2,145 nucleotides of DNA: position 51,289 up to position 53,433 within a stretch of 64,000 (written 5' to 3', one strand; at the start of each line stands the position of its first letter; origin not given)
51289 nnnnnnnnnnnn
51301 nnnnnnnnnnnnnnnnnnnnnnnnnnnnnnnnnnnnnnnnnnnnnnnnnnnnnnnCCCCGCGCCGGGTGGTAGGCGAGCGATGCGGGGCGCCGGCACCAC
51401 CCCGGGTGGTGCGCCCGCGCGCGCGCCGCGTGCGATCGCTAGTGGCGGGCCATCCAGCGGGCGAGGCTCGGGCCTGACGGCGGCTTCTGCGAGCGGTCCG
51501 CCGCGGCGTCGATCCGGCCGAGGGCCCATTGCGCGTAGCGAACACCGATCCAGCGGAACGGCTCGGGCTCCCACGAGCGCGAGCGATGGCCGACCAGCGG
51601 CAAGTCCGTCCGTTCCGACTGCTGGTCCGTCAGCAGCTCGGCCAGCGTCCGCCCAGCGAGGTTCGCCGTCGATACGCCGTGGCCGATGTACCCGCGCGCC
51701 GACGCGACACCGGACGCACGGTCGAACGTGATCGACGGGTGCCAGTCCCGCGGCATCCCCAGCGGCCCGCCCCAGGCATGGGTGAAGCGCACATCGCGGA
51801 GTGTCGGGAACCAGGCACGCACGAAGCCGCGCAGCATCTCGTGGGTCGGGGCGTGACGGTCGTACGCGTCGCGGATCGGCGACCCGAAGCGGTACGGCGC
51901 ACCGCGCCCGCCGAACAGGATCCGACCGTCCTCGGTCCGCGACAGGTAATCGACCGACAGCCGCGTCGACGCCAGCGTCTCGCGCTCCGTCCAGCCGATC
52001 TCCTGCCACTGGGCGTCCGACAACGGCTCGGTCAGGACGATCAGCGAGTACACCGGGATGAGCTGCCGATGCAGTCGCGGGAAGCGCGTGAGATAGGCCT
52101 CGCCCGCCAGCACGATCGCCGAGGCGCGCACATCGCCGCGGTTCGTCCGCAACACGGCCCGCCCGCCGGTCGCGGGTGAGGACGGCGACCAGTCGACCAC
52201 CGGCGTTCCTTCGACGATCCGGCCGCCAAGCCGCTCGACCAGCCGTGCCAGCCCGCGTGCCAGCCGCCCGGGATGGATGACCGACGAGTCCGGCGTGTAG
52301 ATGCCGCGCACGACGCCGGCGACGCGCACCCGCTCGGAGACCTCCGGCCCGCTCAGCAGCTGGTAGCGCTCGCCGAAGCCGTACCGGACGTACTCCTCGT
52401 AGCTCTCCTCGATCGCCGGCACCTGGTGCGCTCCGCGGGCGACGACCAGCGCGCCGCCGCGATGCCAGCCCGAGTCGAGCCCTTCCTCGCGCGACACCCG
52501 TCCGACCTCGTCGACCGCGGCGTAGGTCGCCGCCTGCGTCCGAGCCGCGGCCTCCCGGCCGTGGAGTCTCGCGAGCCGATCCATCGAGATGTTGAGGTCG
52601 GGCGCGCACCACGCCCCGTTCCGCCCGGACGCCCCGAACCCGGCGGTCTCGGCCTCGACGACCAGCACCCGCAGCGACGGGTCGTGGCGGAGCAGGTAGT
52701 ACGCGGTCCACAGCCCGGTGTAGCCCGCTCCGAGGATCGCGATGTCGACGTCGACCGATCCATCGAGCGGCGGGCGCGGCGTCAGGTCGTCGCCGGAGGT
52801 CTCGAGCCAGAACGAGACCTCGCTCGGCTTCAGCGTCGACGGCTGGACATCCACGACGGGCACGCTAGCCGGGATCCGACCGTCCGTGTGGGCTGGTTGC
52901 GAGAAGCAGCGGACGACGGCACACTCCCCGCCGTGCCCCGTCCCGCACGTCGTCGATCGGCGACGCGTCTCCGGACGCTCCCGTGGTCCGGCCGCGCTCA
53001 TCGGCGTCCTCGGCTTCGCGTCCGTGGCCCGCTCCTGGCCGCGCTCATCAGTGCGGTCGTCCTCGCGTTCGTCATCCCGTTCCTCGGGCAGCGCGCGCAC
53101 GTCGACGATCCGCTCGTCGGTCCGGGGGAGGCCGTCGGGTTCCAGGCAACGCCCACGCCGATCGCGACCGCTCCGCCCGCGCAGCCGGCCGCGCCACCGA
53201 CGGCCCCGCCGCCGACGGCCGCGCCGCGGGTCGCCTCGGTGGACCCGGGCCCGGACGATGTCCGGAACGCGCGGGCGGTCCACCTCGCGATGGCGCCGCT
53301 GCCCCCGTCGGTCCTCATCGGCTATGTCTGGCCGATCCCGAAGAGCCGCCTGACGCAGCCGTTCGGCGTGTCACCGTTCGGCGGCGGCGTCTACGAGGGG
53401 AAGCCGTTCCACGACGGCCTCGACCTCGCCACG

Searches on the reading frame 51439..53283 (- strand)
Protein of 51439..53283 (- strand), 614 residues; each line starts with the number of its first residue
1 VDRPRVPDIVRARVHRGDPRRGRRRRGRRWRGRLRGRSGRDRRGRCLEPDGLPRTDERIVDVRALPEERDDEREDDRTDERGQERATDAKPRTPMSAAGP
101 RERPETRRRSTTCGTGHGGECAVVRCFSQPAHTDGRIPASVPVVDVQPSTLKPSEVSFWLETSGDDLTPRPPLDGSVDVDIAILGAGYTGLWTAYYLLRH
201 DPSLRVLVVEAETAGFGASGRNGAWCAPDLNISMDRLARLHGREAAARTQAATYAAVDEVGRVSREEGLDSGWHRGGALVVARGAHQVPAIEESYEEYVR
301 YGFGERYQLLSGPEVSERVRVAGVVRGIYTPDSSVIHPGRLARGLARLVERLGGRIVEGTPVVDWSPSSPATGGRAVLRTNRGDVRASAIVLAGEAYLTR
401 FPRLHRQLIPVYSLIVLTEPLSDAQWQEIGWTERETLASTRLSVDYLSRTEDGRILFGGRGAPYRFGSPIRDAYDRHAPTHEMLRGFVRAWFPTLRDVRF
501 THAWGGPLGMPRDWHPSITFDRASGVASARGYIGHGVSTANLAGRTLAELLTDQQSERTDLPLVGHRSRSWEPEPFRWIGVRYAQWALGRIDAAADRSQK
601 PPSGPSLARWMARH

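Call 40: search_protein_families(library=pfam, max_evalue=0.001, proteins=[window:51439-53283:-])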
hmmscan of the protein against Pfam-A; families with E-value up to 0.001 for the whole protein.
window:51439-53283:- (614 aa): 2 families
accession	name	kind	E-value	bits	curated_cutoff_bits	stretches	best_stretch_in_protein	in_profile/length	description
PF01266.30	DAO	-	4.2e-60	204.6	27.9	1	180-550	1-353/353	FAD dependent oxidoreductase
PF01946.23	Thi4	-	3e-05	23.8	26.2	1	176-219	15-57/235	Thi4 family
